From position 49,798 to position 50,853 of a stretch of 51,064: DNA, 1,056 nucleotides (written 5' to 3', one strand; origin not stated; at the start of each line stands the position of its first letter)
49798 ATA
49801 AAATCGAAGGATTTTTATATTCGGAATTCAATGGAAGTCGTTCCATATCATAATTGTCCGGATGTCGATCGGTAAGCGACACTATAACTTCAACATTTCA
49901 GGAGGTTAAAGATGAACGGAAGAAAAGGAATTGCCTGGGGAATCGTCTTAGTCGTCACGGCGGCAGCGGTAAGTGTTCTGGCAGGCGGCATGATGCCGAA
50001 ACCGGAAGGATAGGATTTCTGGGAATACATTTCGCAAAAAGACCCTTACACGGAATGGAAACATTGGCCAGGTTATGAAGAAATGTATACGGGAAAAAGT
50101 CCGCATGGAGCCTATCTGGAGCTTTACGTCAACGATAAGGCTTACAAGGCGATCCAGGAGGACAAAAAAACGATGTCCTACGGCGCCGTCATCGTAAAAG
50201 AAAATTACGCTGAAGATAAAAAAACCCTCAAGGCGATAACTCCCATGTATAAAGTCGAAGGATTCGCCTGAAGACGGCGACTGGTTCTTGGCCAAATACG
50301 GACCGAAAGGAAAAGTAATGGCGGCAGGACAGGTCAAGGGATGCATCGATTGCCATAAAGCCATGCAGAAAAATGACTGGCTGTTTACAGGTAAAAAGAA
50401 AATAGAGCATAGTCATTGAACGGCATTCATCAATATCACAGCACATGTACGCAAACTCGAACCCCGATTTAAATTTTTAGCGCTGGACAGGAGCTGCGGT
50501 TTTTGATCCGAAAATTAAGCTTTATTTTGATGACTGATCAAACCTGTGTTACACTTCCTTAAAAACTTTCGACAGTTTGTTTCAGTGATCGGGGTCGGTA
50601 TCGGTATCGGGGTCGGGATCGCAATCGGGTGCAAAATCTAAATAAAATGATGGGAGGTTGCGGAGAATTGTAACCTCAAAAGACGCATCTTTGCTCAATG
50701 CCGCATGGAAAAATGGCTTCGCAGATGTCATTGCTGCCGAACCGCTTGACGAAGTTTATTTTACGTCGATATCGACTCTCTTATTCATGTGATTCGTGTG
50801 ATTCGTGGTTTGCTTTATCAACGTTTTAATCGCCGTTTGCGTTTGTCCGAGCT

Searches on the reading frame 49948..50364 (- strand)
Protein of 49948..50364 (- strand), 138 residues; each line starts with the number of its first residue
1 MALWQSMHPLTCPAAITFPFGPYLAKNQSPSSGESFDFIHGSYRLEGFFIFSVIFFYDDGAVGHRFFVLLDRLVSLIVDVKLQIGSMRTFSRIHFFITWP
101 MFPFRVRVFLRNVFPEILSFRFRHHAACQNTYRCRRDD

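Call 22: find_encoding_contigs(protein=window:49948-50364:-, flank=10000, max_places=10)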
Protein window:49948-50364:- (138 aa): no gene with exactly this product is on record in the collection.

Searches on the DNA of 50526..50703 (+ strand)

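Call 68: search_dna_similar(query=window:50526-50703:+, collection=plasmids, mode=distant, max_evalue=0.01)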
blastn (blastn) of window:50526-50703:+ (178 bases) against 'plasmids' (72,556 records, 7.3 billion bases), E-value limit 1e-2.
No match.

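Call 69: search_dna_similar(query=window:50526-50703:+, collection=phages, mode=distant, max_evalue=0.01)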
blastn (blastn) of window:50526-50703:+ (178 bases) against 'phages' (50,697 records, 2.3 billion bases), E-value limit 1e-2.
No match.
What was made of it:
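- Tried and rejected: blastn against plasmids and phages gave no match (calls 68, 69).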
